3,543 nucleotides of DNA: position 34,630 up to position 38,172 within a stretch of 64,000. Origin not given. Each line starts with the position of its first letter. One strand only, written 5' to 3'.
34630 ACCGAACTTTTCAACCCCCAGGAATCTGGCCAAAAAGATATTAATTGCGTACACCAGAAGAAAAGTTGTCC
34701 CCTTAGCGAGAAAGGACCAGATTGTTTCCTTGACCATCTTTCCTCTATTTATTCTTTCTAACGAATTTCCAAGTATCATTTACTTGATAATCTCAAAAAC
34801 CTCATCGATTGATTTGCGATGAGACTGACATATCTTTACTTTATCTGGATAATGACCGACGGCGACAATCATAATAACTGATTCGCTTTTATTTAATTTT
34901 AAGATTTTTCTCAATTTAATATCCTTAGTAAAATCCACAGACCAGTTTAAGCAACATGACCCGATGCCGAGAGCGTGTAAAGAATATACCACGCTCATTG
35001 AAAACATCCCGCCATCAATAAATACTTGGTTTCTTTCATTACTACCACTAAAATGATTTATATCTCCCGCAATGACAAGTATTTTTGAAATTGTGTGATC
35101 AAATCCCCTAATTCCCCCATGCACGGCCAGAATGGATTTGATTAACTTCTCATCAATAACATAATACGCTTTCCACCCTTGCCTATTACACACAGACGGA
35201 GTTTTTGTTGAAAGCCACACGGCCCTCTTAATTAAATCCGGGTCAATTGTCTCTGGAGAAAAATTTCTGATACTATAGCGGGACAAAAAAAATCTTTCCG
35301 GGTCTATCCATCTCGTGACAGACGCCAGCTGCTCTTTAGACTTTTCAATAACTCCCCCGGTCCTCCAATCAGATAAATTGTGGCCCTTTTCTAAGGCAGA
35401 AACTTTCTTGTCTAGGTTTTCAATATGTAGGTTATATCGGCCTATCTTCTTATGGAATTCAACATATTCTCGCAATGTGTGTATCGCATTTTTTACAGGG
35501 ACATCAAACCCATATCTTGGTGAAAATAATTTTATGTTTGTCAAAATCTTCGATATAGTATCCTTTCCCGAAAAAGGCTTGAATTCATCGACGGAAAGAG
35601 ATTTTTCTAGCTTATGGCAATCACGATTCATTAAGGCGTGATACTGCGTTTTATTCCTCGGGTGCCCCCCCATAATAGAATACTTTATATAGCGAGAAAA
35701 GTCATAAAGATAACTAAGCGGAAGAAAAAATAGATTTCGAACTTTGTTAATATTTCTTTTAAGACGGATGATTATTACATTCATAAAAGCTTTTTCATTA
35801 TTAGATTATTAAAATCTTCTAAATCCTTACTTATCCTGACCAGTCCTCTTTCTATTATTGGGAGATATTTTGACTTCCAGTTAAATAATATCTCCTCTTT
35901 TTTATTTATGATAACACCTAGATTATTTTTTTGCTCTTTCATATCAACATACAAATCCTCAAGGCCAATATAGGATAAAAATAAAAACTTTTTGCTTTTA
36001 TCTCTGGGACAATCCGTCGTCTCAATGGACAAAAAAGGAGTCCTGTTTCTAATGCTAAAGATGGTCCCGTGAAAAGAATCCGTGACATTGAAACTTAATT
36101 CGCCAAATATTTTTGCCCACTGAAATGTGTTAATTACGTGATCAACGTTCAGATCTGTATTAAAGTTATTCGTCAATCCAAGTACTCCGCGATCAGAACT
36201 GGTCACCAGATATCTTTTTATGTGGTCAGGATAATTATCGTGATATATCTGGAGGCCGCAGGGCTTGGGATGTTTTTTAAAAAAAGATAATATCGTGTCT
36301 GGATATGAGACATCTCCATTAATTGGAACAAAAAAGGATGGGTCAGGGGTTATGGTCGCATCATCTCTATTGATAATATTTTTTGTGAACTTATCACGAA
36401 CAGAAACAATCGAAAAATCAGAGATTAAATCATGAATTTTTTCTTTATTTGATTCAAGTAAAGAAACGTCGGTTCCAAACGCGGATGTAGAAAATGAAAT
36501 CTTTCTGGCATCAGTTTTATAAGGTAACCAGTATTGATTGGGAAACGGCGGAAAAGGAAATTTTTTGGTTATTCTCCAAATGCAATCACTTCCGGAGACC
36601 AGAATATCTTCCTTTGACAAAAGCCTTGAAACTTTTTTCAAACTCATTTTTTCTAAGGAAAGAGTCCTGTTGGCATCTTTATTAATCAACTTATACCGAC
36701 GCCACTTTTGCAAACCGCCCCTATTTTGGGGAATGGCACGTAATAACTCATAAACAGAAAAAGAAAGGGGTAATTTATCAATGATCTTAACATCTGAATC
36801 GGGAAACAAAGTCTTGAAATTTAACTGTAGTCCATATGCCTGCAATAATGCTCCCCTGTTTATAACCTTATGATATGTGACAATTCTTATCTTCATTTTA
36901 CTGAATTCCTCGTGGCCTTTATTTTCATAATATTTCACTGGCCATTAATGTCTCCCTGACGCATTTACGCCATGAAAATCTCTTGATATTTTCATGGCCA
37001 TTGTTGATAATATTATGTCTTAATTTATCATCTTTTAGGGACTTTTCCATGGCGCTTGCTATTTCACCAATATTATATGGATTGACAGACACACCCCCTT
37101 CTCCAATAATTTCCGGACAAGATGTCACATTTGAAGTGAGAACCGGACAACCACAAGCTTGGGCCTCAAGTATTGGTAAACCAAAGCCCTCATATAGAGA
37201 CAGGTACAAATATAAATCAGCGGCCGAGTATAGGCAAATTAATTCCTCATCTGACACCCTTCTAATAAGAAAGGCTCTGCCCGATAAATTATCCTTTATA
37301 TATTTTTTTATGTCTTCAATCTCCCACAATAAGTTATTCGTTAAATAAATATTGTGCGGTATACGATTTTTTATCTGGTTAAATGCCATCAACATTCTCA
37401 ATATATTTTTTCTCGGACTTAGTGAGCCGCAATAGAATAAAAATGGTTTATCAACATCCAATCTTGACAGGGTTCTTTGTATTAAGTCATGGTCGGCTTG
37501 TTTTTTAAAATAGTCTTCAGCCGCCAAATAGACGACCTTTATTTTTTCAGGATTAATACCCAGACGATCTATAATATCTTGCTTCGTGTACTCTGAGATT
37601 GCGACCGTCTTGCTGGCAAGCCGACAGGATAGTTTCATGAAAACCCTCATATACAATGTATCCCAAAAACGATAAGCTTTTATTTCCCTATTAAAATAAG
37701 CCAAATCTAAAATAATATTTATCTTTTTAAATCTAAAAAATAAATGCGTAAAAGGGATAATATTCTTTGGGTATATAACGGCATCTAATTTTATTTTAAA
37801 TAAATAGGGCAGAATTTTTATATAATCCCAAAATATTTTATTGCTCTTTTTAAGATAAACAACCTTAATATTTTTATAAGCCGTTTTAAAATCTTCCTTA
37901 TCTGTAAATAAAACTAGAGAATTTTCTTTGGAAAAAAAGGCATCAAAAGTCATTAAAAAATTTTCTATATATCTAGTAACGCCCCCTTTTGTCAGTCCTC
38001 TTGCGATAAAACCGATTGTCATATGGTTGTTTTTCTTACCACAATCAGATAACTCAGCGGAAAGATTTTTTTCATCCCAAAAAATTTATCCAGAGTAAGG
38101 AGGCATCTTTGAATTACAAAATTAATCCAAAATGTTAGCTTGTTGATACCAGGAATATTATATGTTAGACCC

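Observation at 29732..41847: Glycan biosynthesis locus pairing two GT-C (GT39/ArnT-like) transferases with a polyprenol-phosphate sugar synthase, flippase, pyruvyl transferase, methyltransferase and epimerase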

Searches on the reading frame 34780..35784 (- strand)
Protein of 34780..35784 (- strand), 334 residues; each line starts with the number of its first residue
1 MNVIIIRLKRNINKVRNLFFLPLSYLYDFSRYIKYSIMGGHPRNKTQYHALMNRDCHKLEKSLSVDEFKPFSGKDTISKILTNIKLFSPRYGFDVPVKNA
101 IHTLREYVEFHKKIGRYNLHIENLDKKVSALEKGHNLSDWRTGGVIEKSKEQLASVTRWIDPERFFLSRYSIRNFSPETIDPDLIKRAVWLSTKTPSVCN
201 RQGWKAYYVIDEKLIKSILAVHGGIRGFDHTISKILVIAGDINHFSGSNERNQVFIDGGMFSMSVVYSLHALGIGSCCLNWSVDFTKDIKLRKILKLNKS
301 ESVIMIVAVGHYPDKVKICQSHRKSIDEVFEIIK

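Call 4: search_protein_families(library=pfam, proteins=[window:34780-35784:-], max_evalue=0.01)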
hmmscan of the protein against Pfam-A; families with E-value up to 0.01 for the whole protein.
window:34780-35784:- (334 aa): 2 families
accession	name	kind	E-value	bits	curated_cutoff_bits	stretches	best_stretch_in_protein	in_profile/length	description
PF00881.29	Nitroreductase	-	2.8e-15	57.3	23.5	1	168-311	3-167/167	Nitroreductase family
PF14512.11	TM1586_NiRdase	-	4e-05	23.8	27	1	250-332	76-151/215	Putative TM nitroreductase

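Call 5: search_protein_families(library=ncbifam, proteins=[window:34780-35784:-], max_evalue=0.01)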
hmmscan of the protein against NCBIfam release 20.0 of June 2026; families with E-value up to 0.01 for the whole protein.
window:34780-35784:- (334 aa): 3 families
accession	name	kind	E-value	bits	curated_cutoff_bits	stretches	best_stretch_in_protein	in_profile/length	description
TIGR02476.1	BluB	equivalog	0.00012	21.5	150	1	165-222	12-69/205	5,6-dimethylbenzimidazole synthase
TIGR03553.1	F420_FbiB_CTERM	equivalog_domain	0.00013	21.8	249.55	0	167-214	4-51/194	F420 biosynthesis protein FbiB, C-terminal domain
NF009810.0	PRK13294.1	equivalog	0.0016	17.4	304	0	167-214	259-306/449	coenzyme F420-0:L-glutamate ligase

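Call 66: search_dna_similar(query=window:34780-35784:-, collection=plasmids, mode=protein, max_rows=12, max_evalue=0.001)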
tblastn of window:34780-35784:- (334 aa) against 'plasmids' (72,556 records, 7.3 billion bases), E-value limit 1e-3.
Records with a match: 42; places in all: 43; records where one place covers at least 80% of the query: 33.
Best place of each record, by identity: <60% 42.
By first word of the organism name: Rhizobium 24; Lactiplantibacillus 2; Enterococcus 2; Pseudorhodobacter 1; Rhodococcus 1; Escherichia 1; Novosphingobium 1; Paracoccus 1; Gemmobacter 1; Allorhizobium 1; and 7 more.
By predicted mobility (MOB-suite, as given by PLSDB): conjugative 21; non-mobilizable 16; mobilizable 5.
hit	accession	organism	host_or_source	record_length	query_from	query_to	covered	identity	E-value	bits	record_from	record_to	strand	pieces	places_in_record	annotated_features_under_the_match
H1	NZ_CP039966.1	Pseudorhodobacter turbinis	single bacterial isolate,Turban shell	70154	15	326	93%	35.2%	7e-49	182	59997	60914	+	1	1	nitroreductase family protein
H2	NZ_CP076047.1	Rhodococcus sp. USK10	-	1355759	10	330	96%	33.5%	5e-45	171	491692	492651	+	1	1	record has no annotation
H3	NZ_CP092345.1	Rhizobium gallicum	Phaseolus vulgaris,Cell culture,nodule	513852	24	333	93%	31.8%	1e-46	176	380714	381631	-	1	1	nitroreductase family protein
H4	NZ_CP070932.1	Escherichia coli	Homo sapiens,Bacterial pure ...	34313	10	330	96%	30.7%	1e-39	155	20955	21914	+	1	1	nitroreductase family protein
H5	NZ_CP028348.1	Novosphingobium sp. THN1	cell culture,surface water of Lake Taihu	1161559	15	331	95%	29.9%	1e-36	147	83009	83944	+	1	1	record has no annotation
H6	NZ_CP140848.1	Rhizobium johnstonii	-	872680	13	330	95%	29.8%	7e-42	162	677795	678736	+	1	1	nitroreductase family protein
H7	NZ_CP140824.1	Rhizobium johnstonii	Trifolium pratense,whole organism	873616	13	330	95%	29.8%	7e-42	162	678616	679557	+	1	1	nitroreductase family protein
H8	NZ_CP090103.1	Rhizobium leguminosarum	Trifolium pratense,Cell culture,Plant ...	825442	13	330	95%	29.5%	3e-41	160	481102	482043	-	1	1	nitroreductase family protein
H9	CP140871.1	Rhizobium ruizarguesonis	Trifolium pratense,whole organism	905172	13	330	95%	29.5%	1e-40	158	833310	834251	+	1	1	nitroreductase family protein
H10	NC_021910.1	Rhizobium etli bv. mimosae str. Mim1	Mimosa affinis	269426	24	333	93%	30.2%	4e-45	171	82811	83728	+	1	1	nitroreductase family protein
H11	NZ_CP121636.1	Rhizobium leguminosarum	Trifolium ambiguum,cell culture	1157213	13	330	95%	29.4%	7e-40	156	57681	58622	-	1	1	record has no annotation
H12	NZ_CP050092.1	Rhizobium leguminosarum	Trifolium pratense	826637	13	330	95%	29.2%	3e-41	160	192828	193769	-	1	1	nitroreductase family protein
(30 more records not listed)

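Call 67: get_annotated_region(hit=H1, flank=6000)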
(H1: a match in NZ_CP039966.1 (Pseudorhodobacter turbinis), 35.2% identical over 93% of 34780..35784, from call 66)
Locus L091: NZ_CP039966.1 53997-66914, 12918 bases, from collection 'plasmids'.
description: Pseudorhodobacter turbinis strain S12M18 plasmid unnamed2, complete sequence
organism: Pseudorhodobacter turbinis (NCBI taxid 2500533)
taxonomy: Bacteria; Pseudomonadota; Alphaproteobacteria; Rhodobacterales; Paracoccaceae; Pseudorhodobacter; Pseudorhodobacter turbinis
host: -; source: single bacterial isolate,Turban shell; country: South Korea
typing (MOB-suite, as given by PLSDB): non-mobilizable
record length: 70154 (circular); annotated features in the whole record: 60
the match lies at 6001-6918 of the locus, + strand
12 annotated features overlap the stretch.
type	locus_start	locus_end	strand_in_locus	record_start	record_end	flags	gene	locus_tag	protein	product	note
CDS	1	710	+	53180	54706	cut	-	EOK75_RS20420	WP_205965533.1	hypothetical protein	-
CDS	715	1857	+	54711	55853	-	rffA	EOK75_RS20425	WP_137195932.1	dTDP-4-amino-4,6-dideoxygalactose transaminase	GO:0009246 - enterobacterial common antigen biosynthetic process [Evidence IEA]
CDS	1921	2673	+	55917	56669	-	-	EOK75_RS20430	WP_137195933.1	GNAT family N-acetyltransferase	-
CDS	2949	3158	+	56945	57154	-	-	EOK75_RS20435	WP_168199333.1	transposase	GO:0006313 - DNA transposition [Evidence IEA]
CDS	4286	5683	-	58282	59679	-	-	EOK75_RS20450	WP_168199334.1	oligosaccharide flippase family protein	-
CDS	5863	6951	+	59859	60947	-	-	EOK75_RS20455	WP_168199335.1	nitroreductase family protein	-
CDS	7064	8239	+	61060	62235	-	-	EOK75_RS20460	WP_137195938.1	polysaccharide pyruvyl transferase family protein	-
CDS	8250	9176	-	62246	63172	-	-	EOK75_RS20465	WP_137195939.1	glycosyltransferase family 2 protein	-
CDS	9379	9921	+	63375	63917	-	-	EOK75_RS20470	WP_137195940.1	acyltransferase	-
CDS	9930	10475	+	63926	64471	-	-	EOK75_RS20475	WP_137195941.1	VanZ family protein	GO:0071555 - cell wall organization [Evidence IEA]; GO:0046677 - response to antibiotic [Evidence IEA]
CDS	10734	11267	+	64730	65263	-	-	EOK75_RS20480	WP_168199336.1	VPLPA-CTERM sorting domain-containing protein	-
CDS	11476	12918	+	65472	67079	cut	xrtD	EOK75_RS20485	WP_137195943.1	VPLPA-CTERM-specific exosortase XrtD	GO:0043687 - post-translational protein modification [Evidence IEA]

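Call 68: get_annotated_region(hit=H4, flank=6000)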
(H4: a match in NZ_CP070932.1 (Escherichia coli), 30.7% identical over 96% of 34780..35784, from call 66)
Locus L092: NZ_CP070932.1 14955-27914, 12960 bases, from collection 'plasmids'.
description: Escherichia coli strain 30COLEC plasmid p30COLEC-2
organism: Escherichia coli (NCBI taxid 562)
taxonomy: Bacteria; Pseudomonadota; Gammaproteobacteria; Enterobacterales; Enterobacteriaceae; Escherichia; Escherichia coli
host: -; source: Homo sapiens,Bacterial pure culture,feces; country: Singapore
typing (MOB-suite, as given by PLSDB): non-mobilizable; replicon IncN,IncX2
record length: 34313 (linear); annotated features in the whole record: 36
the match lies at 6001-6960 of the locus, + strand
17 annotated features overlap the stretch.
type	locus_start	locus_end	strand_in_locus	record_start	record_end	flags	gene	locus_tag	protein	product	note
CDS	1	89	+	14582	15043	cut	-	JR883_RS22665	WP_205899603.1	hypothetical protein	-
CDS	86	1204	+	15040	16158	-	-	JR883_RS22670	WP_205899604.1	polysaccharide pyruvyl transferase family protein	-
CDS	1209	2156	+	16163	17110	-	-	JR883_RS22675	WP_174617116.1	glycosyltransferase family 2 protein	-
CDS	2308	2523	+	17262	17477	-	-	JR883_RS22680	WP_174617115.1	transposase family protein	-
CDS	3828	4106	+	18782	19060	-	-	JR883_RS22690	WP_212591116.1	hypothetical protein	-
CDS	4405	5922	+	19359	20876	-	-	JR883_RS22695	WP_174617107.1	lipopolysaccharide biosynthesis protein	-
CDS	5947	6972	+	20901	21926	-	-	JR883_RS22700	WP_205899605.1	nitroreductase family protein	-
CDS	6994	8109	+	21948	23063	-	-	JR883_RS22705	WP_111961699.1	polysaccharide pyruvyl transferase family protein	-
CDS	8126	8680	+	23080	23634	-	-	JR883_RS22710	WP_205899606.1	glycosyltransferase family A protein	-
CDS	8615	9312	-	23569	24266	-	-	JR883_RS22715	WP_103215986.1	IS1-like element IS1A family transposase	-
CDS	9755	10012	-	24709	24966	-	-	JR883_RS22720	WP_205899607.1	hypothetical protein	-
CDS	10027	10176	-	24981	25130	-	-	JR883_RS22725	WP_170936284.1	hypothetical protein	-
CDS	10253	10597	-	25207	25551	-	-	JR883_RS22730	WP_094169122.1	hypothetical protein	-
CDS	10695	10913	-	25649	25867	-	-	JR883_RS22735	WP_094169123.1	hypothetical protein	-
CDS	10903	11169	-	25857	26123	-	-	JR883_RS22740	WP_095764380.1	hypothetical protein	-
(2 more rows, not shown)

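Call 69: get_annotated_region(hit=H6, flank=6000)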
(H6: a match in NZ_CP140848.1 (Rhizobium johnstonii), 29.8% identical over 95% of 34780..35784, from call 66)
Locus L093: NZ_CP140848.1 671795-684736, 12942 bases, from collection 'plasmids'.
description: Rhizobium johnstonii strain TP25 plasmid pRlX3, complete sequence
organism: Rhizobium johnstonii (NCBI taxid 3019933)
taxonomy: Bacteria; Pseudomonadota; Alphaproteobacteria; Hyphomicrobiales; Rhizobiaceae; Rhizobium; Rhizobium johnstonii
host: -; source: -; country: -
typing (MOB-suite, as given by PLSDB): conjugative; relaxase MOBQ; mating-pair formation MPF_T
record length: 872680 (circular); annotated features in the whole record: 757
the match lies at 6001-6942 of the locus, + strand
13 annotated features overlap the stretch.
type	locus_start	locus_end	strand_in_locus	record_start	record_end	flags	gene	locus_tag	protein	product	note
CDS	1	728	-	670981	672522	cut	-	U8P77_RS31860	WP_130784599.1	hydantoinase/oxoprolinase family protein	-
CDS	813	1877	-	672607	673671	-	-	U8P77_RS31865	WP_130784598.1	ABC transporter ATP-binding protein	-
CDS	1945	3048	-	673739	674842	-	-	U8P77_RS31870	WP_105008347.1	ABC transporter substrate-binding protein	-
CDS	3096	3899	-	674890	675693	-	-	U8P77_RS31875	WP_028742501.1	ABC transporter permease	GO:0055085 - transmembrane transport [Evidence IEA]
CDS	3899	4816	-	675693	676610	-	-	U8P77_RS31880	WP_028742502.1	ABC transporter permease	GO:0055085 - transmembrane transport [Evidence IEA]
CDS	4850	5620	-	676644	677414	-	-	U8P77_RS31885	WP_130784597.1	aspartate/glutamate racemase family protein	GO:0006807 - nitrogen compound metabolic process [Evidence IEA]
CDS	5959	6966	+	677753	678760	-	-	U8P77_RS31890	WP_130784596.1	nitroreductase family protein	-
CDS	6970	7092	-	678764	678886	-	-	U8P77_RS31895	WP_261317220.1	hypothetical protein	-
CDS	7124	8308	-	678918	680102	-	-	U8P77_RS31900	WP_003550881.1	MFS transporter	GO:0055085 - transmembrane transport [Evidence IEA]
CDS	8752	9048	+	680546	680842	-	-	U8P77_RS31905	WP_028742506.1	hypothetical protein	-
CDS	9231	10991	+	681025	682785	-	-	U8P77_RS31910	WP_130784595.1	aconitase X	-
CDS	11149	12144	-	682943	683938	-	-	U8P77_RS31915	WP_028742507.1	MDR family oxidoreductase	-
CDS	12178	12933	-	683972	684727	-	-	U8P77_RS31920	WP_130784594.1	FadR/GntR family transcriptional regulator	-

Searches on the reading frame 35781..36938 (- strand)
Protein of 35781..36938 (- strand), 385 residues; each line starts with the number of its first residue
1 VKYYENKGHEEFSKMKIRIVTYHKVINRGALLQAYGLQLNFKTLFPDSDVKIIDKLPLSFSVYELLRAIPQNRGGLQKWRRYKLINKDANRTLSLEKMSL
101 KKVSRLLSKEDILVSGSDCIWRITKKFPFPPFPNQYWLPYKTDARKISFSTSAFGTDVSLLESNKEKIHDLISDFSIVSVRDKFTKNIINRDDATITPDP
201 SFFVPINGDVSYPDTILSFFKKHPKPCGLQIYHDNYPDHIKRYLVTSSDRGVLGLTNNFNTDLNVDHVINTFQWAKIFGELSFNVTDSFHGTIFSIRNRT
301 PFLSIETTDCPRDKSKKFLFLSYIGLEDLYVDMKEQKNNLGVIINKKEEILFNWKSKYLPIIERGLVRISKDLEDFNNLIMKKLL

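Call 4: search_protein_families(library=pfam, proteins=[window:35781-36938:-], max_evalue=0.01)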
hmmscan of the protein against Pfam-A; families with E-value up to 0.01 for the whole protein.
window:35781-36938:- (385 aa): 1 family
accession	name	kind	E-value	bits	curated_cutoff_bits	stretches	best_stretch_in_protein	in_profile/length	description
PF04230.19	PS_pyruv_trans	-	1.4e-23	84.7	25.3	1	27-306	1-277/280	Polysaccharide pyruvyl transferase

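Call 5: search_protein_families(library=ncbifam, proteins=[window:35781-36938:-], max_evalue=0.01)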
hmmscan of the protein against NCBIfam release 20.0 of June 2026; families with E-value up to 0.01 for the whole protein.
window:35781-36938:- (385 aa): 0 families

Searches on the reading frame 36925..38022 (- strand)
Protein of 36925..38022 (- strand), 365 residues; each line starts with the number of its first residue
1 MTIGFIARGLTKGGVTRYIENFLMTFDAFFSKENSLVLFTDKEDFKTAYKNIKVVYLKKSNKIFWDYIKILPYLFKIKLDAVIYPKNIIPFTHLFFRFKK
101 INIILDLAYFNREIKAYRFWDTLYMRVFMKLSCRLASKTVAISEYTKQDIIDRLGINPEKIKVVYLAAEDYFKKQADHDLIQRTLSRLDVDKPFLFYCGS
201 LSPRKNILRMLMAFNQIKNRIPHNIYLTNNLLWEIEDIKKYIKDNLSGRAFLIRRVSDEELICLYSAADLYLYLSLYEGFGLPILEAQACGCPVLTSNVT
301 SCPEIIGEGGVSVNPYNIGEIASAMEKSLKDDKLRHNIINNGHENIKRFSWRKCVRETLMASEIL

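Call 4: search_protein_families(library=pfam, proteins=[window:36925-38022:-], max_evalue=0.01)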
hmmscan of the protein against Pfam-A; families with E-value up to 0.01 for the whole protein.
window:36925-38022:- (365 aa): 6 families
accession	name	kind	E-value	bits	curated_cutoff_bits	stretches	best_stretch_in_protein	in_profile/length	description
PF00534.26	Glycos_transf_1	-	1.5e-28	99.9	26.4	1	187-343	10-170/172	Glycosyl transferases group 1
PF13692.12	Glyco_trans_1_4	-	2.9e-20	73.4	27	1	193-331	2-142/142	Glycosyl transferases group 1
PF00982.27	Glyco_transf_20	-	1.4e-07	31.1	32.5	1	250-337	354-446/473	Glycosyltransferase family 20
PF13524.12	Glyco_trans_1_2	-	9.8e-07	29.3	25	1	253-356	32-140/144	Glycosyl transferase-like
PF13439.12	Glyco_transf_4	-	1.5e-06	28.8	28.5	1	116-165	114-163/170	Glycosyltransferase Family 4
PF20706.3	GT4-conflict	-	6.8e-05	22.5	26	1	259-309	273-323/385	Family 4 Glycosyltransferase in conflict systems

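Call 5: search_protein_families(library=ncbifam, proteins=[window:36925-38022:-], max_evalue=0.01)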
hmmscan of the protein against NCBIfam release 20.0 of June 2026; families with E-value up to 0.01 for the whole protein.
window:36925-38022:- (365 aa): 29 families (the best 25 are shown)
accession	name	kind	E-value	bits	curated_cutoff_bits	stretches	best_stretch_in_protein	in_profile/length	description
TIGR04047.1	MSMEG_0565_glyc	hypoth_equivalog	3e-24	85.8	259.85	1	119-359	122-368/373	MSMEG_0565 family glycosyltransferase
TIGR02149.1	glgA_Coryne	subfamily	2e-20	73.3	302.4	1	133-359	142-384/391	glycogen synthase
TIGR03999.1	thiol_BshA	equivalog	2.9e-17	62.6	273.7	1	132-357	141-365/375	N-acetyl-alpha-D-glucosaminyl L-malate synthase BshA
TIGR03449.1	mycothiol_MshA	equivalog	8e-15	54.6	462.5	1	247-358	283-396/406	D-inositol-3-phosphate glycosyltransferase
NF050063.1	ProtGlycPglJ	equivalog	4.2e-14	52.5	500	1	121-358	130-359/363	N-acetylgalactosamine-N,N'-diacetylbacillosaminyl-diphospho-undecaprenol 4-alpha-N-acetylgalactosaminyltransferase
TIGR03088.1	stp2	hypoth_equivalog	5.7e-13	48.7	409.05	1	130-357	131-365/374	TIGR03088 family PEP-CTERM/XrtA system glycosyltransferase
NF041010.1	glycosy_Agl16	equivalog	5.9e-12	45.1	575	1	128-357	126-343/352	glycosylation protein Agl16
NF041876.1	EPS_EpsE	equivalog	6.9e-12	45.3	400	1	243-348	271-378/389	exopolysaccharide biosynthesis GT4 family glycosyltransferase EpsE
TIGR04157.1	glyco_rSAM_CFB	subfamily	8.7e-12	44.7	400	1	132-339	166-369/406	TIGR04157 family glycosyltransferase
NF047684.1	TeichurnBiosyTuaC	equivalog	1.6e-11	43.8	550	1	113-347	143-370/391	teichuronic acid biosynthesis protein TuaC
TIGR02472.1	sucr_P_syn_N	equivalog_domain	1.9e-11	43.5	576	1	248-360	317-436/439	sucrose-phosphate synthase, putative, glycosyltransferase domain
NF053787.1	GlcN_PG_synth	equivalog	2e-11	43.3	480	1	152-358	159-352/361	N-acetylglucosaminyl phosphatidylglycerol synthase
NF038295.1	EPS_HpsP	equivalog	5e-11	42.2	550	1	143-361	161-383/388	hormogonium polysaccharide biosynthesis glycosyltransferase HpsP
NF012028.0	PRK15484.1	subfamily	2.4e-10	40.1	618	1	142-355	146-368/380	lipopolysaccharide N-acetylglucosaminyltransferase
NF047880.1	glyco_SdgA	exception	3.7e-09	35.7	800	1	195-353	318-478/488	serine-aspartate repeat adhesin O-glycosyltransferase SdgA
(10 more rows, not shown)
